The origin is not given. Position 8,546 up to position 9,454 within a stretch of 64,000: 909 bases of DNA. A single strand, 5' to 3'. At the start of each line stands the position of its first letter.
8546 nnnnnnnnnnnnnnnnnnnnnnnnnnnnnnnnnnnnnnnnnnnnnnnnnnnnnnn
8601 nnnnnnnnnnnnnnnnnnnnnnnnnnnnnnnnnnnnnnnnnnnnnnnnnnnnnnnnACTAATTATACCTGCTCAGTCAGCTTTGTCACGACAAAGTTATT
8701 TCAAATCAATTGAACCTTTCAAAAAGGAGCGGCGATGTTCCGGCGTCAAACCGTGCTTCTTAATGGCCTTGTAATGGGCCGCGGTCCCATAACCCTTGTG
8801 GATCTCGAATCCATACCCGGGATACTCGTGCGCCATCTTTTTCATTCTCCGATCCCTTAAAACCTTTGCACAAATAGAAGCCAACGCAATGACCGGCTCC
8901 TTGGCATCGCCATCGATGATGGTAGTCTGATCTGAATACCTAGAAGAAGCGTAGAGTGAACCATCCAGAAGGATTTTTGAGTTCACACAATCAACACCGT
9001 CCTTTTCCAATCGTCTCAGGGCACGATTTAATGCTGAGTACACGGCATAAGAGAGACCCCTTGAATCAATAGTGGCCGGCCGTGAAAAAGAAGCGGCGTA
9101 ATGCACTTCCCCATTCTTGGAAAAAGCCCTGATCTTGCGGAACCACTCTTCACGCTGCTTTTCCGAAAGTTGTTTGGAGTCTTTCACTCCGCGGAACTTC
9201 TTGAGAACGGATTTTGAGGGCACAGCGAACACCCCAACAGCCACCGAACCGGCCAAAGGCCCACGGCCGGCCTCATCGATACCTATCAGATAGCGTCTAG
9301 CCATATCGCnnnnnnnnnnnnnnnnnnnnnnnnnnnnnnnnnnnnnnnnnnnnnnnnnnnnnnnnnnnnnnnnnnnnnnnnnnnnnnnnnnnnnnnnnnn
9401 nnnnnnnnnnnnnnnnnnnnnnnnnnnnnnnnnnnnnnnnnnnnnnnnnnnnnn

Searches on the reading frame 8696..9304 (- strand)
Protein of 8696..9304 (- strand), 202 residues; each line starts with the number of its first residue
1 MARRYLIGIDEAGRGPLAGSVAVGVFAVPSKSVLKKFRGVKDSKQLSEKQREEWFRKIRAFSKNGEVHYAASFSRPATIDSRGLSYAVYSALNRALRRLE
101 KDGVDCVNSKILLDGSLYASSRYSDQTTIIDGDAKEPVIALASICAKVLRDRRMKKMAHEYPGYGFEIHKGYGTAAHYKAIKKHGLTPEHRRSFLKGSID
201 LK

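Call 63: search_protein_families(library=pfam, proteins=[window:8696-9304:-], max_evalue=0.00001)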
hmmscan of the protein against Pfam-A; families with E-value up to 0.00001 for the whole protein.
window:8696-9304:- (202 aa): 1 family
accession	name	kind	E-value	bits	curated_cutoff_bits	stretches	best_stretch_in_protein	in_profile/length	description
PF01351.25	RNase_HII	-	8.3e-38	130.7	25.8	1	7-194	1-196/199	Ribonuclease HII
